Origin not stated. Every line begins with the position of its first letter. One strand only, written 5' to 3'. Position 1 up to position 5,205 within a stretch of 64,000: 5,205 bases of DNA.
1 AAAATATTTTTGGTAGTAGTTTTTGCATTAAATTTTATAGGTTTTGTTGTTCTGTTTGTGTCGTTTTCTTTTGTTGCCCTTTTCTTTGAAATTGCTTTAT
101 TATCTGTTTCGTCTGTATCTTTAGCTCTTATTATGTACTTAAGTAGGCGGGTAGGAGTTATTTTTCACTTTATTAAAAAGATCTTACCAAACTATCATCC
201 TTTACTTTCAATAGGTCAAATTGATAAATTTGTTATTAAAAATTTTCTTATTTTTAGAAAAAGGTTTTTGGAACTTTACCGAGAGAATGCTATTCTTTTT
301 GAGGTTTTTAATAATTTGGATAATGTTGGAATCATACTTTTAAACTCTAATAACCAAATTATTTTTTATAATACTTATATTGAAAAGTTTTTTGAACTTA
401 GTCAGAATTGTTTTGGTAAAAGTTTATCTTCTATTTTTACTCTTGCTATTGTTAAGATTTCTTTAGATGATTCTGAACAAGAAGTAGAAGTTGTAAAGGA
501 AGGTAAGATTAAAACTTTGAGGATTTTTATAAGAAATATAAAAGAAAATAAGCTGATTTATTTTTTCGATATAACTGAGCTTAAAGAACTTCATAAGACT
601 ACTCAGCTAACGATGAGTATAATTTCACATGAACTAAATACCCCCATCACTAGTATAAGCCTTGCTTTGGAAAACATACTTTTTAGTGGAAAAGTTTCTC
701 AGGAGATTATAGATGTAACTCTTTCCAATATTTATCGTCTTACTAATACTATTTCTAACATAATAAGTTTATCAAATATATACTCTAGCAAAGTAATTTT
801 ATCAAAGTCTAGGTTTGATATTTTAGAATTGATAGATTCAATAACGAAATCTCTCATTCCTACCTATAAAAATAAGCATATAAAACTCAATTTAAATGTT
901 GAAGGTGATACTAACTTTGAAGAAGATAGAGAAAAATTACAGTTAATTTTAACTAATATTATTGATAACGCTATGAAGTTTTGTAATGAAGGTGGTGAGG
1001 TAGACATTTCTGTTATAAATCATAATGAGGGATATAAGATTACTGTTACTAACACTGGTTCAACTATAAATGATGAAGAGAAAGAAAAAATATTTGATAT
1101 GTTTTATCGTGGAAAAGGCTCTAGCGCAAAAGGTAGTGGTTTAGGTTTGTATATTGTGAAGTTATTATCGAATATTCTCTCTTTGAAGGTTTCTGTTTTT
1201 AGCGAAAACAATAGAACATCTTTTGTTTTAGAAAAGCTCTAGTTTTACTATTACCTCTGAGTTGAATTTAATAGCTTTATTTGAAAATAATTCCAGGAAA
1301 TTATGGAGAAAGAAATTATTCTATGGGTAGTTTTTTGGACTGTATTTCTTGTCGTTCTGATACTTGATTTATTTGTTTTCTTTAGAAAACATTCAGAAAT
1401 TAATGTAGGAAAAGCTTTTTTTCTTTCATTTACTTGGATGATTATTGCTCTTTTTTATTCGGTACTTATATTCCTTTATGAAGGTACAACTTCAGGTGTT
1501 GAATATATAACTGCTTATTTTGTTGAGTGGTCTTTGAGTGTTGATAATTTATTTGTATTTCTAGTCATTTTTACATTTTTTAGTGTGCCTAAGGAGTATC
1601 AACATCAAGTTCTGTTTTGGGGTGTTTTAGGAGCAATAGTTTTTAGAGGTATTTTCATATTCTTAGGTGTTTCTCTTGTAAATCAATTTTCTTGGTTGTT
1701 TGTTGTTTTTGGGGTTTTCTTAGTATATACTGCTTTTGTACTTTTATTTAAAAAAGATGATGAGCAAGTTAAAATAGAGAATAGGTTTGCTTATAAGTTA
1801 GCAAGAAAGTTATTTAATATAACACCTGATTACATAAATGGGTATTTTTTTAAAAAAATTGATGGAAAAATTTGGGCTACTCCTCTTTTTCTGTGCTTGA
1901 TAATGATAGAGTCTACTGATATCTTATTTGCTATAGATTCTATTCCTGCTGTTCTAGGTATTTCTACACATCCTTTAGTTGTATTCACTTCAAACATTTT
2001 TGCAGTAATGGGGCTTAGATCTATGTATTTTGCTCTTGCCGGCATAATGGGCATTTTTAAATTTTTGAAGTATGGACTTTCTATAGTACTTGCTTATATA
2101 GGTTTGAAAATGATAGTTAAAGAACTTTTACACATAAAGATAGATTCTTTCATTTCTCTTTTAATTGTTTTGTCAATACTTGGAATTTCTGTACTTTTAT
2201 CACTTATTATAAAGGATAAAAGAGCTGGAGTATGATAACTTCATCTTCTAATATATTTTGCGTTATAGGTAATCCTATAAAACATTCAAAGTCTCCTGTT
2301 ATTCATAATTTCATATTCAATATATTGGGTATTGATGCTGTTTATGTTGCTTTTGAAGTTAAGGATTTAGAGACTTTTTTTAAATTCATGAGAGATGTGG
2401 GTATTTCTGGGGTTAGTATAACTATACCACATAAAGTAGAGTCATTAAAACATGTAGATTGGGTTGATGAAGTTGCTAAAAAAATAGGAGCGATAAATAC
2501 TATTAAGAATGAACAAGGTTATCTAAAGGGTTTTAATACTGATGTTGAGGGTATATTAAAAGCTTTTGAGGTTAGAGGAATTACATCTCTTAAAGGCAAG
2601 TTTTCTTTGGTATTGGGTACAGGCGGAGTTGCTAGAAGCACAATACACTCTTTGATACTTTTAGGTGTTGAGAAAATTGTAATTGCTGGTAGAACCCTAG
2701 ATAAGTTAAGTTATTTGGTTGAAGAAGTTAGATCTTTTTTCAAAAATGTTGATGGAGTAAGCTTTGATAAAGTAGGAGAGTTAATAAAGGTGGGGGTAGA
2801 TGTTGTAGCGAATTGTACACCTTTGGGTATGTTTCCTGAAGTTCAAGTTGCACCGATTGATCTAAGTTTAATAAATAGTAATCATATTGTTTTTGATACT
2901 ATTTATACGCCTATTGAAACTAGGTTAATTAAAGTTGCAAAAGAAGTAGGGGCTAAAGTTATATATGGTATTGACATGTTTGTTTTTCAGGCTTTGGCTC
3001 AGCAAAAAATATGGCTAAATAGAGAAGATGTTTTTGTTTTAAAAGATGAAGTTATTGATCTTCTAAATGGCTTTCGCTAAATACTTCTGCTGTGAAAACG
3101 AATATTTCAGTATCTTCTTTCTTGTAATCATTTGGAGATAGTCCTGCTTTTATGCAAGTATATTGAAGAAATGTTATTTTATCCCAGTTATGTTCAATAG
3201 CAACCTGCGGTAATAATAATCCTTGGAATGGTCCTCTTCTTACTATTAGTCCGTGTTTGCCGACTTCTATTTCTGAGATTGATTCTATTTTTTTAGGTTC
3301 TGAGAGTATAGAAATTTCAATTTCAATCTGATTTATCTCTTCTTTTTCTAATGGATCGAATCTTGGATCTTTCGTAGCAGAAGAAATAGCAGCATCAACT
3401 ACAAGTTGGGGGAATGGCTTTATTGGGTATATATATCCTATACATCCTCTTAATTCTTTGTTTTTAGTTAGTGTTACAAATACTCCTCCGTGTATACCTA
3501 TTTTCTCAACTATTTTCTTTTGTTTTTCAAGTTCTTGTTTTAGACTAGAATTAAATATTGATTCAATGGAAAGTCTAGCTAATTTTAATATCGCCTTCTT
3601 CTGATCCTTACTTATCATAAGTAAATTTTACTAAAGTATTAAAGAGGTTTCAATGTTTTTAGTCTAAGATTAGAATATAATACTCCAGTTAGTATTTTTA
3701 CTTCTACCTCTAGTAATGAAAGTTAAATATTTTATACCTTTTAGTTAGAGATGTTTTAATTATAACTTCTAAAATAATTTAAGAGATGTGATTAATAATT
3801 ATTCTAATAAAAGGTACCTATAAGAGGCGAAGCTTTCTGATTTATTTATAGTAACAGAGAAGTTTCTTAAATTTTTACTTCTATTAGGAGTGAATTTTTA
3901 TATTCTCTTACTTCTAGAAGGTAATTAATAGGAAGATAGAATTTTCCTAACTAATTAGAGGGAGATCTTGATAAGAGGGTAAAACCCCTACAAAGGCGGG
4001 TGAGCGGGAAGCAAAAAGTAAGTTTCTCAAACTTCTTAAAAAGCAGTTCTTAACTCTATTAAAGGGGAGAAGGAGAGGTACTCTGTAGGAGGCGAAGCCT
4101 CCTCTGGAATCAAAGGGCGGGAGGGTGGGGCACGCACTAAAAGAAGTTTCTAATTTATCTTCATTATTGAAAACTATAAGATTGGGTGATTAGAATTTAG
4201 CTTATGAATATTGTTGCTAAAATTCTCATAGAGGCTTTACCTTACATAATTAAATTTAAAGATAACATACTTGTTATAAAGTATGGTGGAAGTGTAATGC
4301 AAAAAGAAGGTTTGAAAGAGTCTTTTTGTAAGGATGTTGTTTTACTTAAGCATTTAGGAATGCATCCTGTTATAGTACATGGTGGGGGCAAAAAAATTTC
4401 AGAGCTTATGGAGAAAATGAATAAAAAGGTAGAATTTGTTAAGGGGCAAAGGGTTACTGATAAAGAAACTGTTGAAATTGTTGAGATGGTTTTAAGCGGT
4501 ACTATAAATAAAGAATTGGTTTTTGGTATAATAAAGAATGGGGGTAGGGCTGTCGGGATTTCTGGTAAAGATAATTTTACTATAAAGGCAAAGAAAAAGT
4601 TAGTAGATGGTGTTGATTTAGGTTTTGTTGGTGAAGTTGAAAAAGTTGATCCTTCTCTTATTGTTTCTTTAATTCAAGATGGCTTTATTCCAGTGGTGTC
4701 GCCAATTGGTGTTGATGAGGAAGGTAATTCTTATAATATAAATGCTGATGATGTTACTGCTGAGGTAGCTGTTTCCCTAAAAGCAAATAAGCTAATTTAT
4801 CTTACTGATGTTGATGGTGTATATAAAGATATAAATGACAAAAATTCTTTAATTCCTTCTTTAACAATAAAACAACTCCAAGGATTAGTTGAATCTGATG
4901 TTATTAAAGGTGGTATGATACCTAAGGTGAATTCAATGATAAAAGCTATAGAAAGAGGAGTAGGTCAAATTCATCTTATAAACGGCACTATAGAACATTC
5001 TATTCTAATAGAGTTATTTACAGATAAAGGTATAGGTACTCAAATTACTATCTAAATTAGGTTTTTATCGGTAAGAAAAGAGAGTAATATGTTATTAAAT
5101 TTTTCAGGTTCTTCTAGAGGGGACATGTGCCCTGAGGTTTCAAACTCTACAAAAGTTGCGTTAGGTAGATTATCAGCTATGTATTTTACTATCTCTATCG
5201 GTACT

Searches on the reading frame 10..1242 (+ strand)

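Call 58: search_protein_families(library=pfam, proteins=[window:10-1242:+], max_evalue=0.0001)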
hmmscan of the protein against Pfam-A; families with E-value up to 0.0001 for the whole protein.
window:10-1242:+ (410 aa): 3 families
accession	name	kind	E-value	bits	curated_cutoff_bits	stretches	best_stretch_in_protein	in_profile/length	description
PF02518.31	HATPase_c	-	7.3e-19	68.7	26.4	1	306-406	2-104/111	Histidine kinase-, DNA gyrase B-, and HSP90-like ATPase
PF00512.31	HisKA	-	4.9e-08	33.3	26.9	1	202-257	6-63/66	His Kinase A (phospho-acceptor) domain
PF21370.4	PAS_GdpP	-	6.7e-07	30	27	1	106-188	14-90/90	Cyclic-di-AMP phosphodiesterase GdpP-like, PAS domain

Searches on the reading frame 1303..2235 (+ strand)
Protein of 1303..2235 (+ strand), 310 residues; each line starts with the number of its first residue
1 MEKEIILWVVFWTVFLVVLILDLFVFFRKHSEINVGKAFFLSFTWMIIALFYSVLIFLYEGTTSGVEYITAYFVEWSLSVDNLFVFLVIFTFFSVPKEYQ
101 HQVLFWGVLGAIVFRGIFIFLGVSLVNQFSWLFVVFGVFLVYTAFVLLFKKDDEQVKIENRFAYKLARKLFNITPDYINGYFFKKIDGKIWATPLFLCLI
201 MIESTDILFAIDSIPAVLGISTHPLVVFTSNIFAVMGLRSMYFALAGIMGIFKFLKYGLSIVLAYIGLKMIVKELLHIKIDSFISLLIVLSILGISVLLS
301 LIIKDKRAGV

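Call 58: search_protein_families(library=pfam, proteins=[window:1303-2235:+], max_evalue=0.0001)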
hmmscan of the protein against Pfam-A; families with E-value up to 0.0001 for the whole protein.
window:1303-2235:+ (310 aa): 1 family
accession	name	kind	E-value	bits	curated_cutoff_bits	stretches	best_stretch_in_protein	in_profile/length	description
PF03741.22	TerC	-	1.1e-50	172.3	27.8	1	70-273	2-177/178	Integral membrane protein TerC family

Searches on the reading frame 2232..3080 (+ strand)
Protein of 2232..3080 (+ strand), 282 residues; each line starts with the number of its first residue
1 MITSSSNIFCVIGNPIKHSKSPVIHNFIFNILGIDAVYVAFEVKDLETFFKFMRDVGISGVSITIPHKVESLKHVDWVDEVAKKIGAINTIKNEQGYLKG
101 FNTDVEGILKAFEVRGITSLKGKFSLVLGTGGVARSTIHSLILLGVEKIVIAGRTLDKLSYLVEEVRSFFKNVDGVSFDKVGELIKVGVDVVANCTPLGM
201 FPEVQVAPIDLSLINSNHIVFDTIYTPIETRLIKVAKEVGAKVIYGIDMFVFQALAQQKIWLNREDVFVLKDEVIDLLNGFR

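Call 58: search_protein_families(library=pfam, proteins=[window:2232-3080:+], max_evalue=0.0001)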
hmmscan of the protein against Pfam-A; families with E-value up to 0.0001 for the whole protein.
window:2232-3080:+ (282 aa): 2 families
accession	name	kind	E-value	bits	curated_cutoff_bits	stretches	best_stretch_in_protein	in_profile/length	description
PF08501.16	Shikimate_dh_N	-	8.1e-27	93.7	27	1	11-91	1-83/83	Shikimate dehydrogenase substrate binding domain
PF01488.26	Shikimate_DH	-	2.8e-06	27.9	24.3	1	119-196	9-83/138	Shikimate / quinate 5-dehydrogenase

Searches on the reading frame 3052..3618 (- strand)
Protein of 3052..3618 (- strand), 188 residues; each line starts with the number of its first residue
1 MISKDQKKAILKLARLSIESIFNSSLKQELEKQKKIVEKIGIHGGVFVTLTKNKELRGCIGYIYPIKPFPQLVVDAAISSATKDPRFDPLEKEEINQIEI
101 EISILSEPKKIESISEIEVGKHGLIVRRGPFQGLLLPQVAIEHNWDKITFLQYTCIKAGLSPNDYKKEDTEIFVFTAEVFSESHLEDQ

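Call 14: search_protein_families(library=ncbifam, proteins=[window:3052-3618:-], max_evalue=0.00001)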
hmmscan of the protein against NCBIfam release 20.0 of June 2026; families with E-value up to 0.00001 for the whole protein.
window:3052-3618:- (188 aa): 3 families
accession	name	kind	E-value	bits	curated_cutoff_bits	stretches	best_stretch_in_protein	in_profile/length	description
NF002000.0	PRK00801.1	equivalog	3.8e-61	205.7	273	1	1-184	3-188/201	hypothetical protein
TIGR04335.1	AmmeMemoSam_A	hypoth_equivalog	9.2e-53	178.2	99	1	9-180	2-175/175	AmmeMemoRadiSam system protein A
TIGR00296.1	TIGR00296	hypoth_equivalog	2.4e-48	164.5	91.05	1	2-184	4-192/200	TIGR00296 family protein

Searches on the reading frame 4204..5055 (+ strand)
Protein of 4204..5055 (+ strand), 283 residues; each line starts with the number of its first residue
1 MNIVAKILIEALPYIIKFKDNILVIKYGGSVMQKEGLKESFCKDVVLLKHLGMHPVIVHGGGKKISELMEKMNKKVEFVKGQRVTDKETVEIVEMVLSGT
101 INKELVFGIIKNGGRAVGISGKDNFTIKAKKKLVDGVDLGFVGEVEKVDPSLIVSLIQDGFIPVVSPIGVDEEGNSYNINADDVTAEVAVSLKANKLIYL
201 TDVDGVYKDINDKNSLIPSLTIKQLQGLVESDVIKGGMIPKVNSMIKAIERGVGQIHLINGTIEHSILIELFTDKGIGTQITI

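Call 14: search_protein_families(library=ncbifam, proteins=[window:4204-5055:+], max_evalue=0.00001)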
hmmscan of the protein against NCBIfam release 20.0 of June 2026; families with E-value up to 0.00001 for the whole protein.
window:4204-5055:+ (283 aa): 16 families
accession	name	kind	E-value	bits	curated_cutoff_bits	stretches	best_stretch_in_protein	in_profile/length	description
TIGR00761.1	argB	equivalog_domain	8.2e-78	261.1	151.3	1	23-257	2-230/231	acetylglutamate kinase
NF003641.0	PRK05279.1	equivalog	2.5e-47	161.7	344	1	7-282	12-290/441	amino-acid N-acetyltransferase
TIGR01890.1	N-Ac-Glu-synth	equivalog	1.4e-45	156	202.85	1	7-282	4-278/429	amino-acid N-acetyltransferase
NF010659.0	PRK14058.1-1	equivalog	3.8e-42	144.3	223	1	23-280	2-265/267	[LysW]-aminoadipate kinase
NF003387.0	PRK04531.1-2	equivalog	5.4e-39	133.9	426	1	21-281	37-286/441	acetylglutamate kinase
NF010662.0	PRK14058.1-4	equivalog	1.7e-31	109.3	194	1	23-269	2-252/264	[LysW]-aminoadipate/[LysW]-glutamate kinase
NF010661.0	PRK14058.1-3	equivalog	5.5e-31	107.7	251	1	23-281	3-270/283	acetylglutamate/acetylaminoadipate kinase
NF003386.0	PRK04531.1-1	equivalog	9.7e-24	84.1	417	1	23-281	44-291/442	acetylglutamate kinase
NF010660.0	PRK14058.1-2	equivalog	3.3e-15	56.6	241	1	24-261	3-241/249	[LysW]-aminoadipate/[LysW]-glutamate kinase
NF040647.1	IPPK_Arch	equivalog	3.5e-15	56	120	1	24-281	2-259/259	isopentenyl phosphate kinase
NF009008.0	PRK12354.1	subfamily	5.3e-08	32.4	361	1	159-254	183-276/308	carbamate kinase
TIGR02076.1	pyrH_arch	equivalog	2.1e-07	30.8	158.05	1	181-281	118-221/222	UMP kinase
TIGR00746.1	arcC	equivalog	2.6e-07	30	358.25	1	158-258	188-288/309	carbamate kinase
NF040622.1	MfnE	equivalog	1.9e-06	27.7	300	1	169-240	109-179/211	[5-(aminomethyl)furan-3-yl]methyl phosphate kinase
TIGR01092.1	P5CS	equivalog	1.9e-06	26.4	796.75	1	179-279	167-271/715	delta l-pyrroline-5-carboxylate synthetase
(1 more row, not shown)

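Call 15: find_encoding_contigs(protein=window:4204-5055:+, flank=10000, max_places=6)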
Protein window:4204-5055:+ (283 aa): no gene with exactly this product is on record in the collection.

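Call 25: find_homologous_proteins(query=window:4204-5055:+, max_evalue=1e-40)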
Query window:4204-5055:+ (283 aa): 7993 proteins with E <= 1e-40 among 8000 candidates; the best 120 are listed.
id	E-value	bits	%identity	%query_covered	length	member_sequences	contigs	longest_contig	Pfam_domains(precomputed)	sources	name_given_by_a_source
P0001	5.2e-172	588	100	100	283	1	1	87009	PF00696.34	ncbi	ncbi:MAG: acetylglutamate kinase [Brevinematia bacterium]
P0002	6.1e-171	585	100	100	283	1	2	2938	PF00696.34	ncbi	ncbi:MAG: acetylglutamate kinase [Brevinematia bacterium]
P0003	7.3e-170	581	99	100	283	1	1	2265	PF00696.34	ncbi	ncbi:MAG: acetylglutamate kinase [Brevinematia bacterium]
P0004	2.9e-145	501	83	100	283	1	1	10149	PF00696.34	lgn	-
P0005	7.1e-140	483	81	98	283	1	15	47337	PF00696.34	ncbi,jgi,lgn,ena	-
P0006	1.3e-138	479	80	98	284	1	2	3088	PF00696.34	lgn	-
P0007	1.8e-134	465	77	98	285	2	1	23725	PF00696.34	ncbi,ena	-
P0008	4.5e-132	457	75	98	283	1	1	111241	PF00696.34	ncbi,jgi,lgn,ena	-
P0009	8.1e-132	456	76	98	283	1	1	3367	PF00696.34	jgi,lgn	jgi:acetylglutamate kinase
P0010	1.0e-131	456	76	98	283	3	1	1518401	PF00696.34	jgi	jgi:acetylglutamate kinase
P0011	1.2e-131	456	77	98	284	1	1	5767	PF00696.34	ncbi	ncbi:MAG: acetylglutamate kinase [Brevinematia bacterium]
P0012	1.4e-131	456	76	98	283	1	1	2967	PF00696.34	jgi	jgi:acetylglutamate kinase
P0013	1.6e-131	456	76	98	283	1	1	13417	PF00696.34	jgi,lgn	jgi:acetylglutamate kinase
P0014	1.7e-131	455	76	98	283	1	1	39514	PF00696.34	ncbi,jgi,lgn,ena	jgi:acetylglutamate kinase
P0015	1.7e-131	455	76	98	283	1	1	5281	PF00696.34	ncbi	-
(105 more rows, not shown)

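Call 26: find_encoding_contigs(protein=P0001, flank=10000, max_places=3)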
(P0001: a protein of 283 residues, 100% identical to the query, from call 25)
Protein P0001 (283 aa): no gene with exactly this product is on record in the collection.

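Call 27: find_encoding_contigs(protein=P0005, flank=10000, max_places=4)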
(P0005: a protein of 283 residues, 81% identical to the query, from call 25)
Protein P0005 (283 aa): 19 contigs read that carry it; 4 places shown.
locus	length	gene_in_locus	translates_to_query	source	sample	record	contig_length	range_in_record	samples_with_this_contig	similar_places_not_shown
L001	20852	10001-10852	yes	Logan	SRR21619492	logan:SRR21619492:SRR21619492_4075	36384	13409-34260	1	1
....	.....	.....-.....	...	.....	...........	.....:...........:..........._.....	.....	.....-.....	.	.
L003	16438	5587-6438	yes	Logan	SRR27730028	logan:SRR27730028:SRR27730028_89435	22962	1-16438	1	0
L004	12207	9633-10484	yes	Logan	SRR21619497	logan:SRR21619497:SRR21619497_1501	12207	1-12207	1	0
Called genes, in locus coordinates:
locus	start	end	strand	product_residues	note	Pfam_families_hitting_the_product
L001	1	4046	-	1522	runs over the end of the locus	-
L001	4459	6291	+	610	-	PF00672:HAMP, PF00211:Guanylate_cyc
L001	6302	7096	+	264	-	PF03073:TspO_MBR (weak)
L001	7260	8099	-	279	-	PF02153:PDH_N, PF20463:PDH_C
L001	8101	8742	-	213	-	PF01195:Pept_tRNA_hydro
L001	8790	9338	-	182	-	PF01386:Ribosomal_L25p, PF14693:Ribosomal_TL5_C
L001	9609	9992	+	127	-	PF07963:N_methyl, PF08334:T2SSG (weak)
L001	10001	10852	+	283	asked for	PF00696:AA_kinase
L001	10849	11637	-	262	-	PF00561:Abhydrolase_1, PF12146:Hydrolase_4, PF12697:Abhydrolase_6, PF03096:Ndr, PF08386:Abhydrolase_4 (weak)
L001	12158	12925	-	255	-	PF02649:GCHY-1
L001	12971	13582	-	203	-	PF00814:TsaD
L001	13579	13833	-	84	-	-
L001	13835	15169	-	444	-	PF00289:Biotin_carb_N, PF02655:ATP-grasp_3 (weak), PF02222:ATP-grasp, PF02786:CPSase_L_D2, PF07478:Dala_Dala_lig_C, PF02785:Biotin_carb_C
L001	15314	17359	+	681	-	PF00133:tRNA-synt_1, PF01406:tRNA-synt_1e (faint), PF09334:tRNA-synt_1g, PF08264:Anticodon_1 (weak), PF19303:Anticodon_3, PF01588:tRNA_bind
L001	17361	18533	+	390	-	PF01595:CNNM, PF00571:CBS (weak), PF03471:CorC_HlyC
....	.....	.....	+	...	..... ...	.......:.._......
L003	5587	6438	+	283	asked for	PF00696:AA_kinase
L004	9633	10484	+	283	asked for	PF00696:AA_kinase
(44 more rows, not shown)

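Call 28: find_encoding_contigs(protein=P0010, flank=10000, max_places=3)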
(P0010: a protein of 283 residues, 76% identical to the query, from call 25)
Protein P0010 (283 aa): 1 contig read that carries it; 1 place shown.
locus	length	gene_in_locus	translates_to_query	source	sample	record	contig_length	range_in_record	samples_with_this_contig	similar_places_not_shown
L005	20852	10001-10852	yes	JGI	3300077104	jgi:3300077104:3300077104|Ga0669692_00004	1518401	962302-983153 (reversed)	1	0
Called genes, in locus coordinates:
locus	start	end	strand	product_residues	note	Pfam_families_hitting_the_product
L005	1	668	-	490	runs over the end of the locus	PF02321:OEP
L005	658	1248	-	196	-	PF00440:TetR_N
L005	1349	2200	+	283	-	PF01145:Band_7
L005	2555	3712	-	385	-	PF06925:MGDG_synth, PF00534:Glycos_transf_1 (weak), PF04101:Glyco_tran_28_C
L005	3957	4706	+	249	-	PF00106:adh_short, PF08659:KR, PF13561:adh_short_C2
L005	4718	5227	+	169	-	PF03885:DUF327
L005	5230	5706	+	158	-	PF01927:Mut7-C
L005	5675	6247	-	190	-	-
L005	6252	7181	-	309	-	PF01991:vATP-synt_E, PF06635:T3SS_SCTL (weak), PF02108:FliH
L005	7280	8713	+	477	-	-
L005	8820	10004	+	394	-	PF00155:Aminotran_1_2, PF01041:DegT_DnrJ_EryC1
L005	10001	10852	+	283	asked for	PF00696:AA_kinase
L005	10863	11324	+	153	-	PF13279:4HBT_2, PF03061:4HBT (weak)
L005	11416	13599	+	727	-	PF17957:Big_7, PF02922:CBM_48, PF00128:Alpha-amylase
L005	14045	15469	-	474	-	-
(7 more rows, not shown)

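Call 32: find_encoding_contigs(protein=P0004, flank=10000, max_places=3)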
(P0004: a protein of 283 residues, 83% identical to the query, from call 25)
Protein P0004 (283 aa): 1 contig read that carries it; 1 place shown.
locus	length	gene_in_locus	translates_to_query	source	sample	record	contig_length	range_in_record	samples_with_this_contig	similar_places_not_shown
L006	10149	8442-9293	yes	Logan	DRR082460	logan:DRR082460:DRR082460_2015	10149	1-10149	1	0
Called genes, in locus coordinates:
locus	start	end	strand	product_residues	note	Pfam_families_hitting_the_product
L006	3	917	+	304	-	?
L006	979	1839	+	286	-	PF01261:AP_endonuc_2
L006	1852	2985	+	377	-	PF13487:HD_5, PF01966:HD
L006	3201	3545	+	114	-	PF00543:P-II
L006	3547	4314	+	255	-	PF04452:Methyltrans_RNA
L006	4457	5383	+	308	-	PF02899:Phage_int_SAM_1, PF13495:Phage_int_SAM_4 (weak), PF13102:Phage_int_SAM_5 (weak), PF00589:Phage_integrase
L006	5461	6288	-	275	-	PF01739:CheR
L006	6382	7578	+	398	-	PF01960:ArgJ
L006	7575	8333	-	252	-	PF03740:PdxJ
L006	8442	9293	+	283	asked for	PF00696:AA_kinase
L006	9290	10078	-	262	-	PF00561:Abhydrolase_1, PF12146:Hydrolase_4, PF12697:Abhydrolase_6 (weak), PF03096:Ndr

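Call 33: find_encoding_contigs(protein=P0002, flank=10000, max_places=3)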
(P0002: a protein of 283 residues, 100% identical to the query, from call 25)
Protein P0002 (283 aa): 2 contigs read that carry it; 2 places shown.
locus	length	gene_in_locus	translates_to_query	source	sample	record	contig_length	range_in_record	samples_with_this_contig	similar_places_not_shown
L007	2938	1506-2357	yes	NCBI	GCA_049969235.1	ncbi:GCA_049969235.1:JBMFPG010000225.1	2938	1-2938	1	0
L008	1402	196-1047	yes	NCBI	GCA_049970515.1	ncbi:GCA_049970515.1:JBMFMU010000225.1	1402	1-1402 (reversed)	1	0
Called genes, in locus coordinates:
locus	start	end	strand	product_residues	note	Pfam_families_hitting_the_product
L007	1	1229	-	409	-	PF02861:Clp_N, PF05621:TniB (faint), PF13191:AAA_16 (faint), PF23569:NBD_SMAX1 (weak), PF00004:AAA, PF17871:AAA_lid_9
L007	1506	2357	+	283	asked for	PF00696:AA_kinase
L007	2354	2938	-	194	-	PF00561:Abhydrolase_1, PF03096:Ndr, PF12146:Hydrolase_4 (weak), PF12697:Abhydrolase_6 (weak)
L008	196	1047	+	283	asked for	PF00696:AA_kinase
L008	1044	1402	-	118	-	PF00561:Abhydrolase_1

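Call 66: find_related_loci(query=window:4204-5055:+, collection=genome_contigs, flank=10000)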
Query window:4204-5055:+ (283 aa) in genome_contigs; peptide patterns used: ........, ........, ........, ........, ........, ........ (x = any residue, [..] = any of these).
211 stretches matched a pattern; 124 encode a relative of the query (tblastn E <= 1e-3); the best 80 are kept; 80 distinct loci.
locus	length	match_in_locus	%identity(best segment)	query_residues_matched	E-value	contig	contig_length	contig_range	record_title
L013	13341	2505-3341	77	6-283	1e-141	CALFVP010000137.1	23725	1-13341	MAG: uncultured bacterium isolate H1_Bin_Bin_93_1 genome assembly, contig: c_000000759470, whole genome shotgun sequence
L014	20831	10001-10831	75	7-283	1e-138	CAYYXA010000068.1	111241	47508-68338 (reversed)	MAG TPA_asm: uncultured Brevinematales bacterium isolate binchicken_co25_1 genome assembly, contig: k141_108850, whole g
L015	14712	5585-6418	76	6-283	6e-138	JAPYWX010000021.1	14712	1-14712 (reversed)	MAG: Spirochaetes bacterium isolate RSWP19 scaffold_470_c2, whole genome shotgun sequence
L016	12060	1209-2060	73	1-283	8e-138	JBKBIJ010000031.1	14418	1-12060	MAG: Brevinematia bacterium isolate 21I_069.bin.51 NODE_31_length_14418_cov_5.218046, whole genome shotgun sequence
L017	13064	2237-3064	53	5-281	2e-93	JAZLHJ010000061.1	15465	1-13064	MAG: Lachnospiraceae bacterium isolate T1900044981_TA20190043.MAGScoT_cleanbin_000018 SGB_4136_k141_1791911, whole genom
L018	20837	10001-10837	49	5-282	5e-93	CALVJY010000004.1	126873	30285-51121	MAG: uncultured Clostridia bacterium isolate BRZ_K__bin120 genome assembly, contig: BRZ_K__NODE_234_length_126873_cov_7.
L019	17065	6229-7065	54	7-281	2e-92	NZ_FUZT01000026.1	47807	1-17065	Maledivibacter halophilus strain M1, whole genome shotgun sequence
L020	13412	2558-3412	53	1-281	1e-92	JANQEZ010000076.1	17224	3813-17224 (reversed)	MAG: Clostridia bacterium isolate PL23a_bin.55 k99_6433335, whole genome shotgun sequence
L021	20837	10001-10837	54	7-281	2e-90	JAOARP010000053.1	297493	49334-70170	MAG: Marinisporobacter sp. isolate McD1.33 contig_178542, whole genome shotgun sequence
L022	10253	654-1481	51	5-281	2e-89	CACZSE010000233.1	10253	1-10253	MAG: uncultured Lachnospiraceae bacterium isolate RUG12896 genome assembly, contig: RUG12896_asm_233, whole genome shotg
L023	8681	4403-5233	51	5-282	5e-89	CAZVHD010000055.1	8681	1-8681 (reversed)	MAG TPA_asm: uncultured Christensenella sp. isolate SRP252850_co1_273 genome assembly, contig: NODE_15538_length_8681_co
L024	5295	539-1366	51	5-281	4e-89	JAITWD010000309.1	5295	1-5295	MAG: Lachnospiraceae bacterium isolate TD116_bin70 k119_1510675, whole genome shotgun sequence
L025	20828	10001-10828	49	5-281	6e-89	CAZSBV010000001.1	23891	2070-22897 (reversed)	MAG TPA_asm: uncultured Lachnospiraceae bacterium isolate SRP315200_co2_300 genome assembly, contig: NODE_1669_length_23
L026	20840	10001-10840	52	6-281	5e-89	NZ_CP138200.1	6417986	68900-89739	Wukongibacter sp. M2B1 chromosome, complete genome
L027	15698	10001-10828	51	5-281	1e-88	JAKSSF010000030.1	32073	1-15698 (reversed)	MAG: Lachnospiraceae bacterium isolate Horse_feces274 MAG274_30, whole genome shotgun sequence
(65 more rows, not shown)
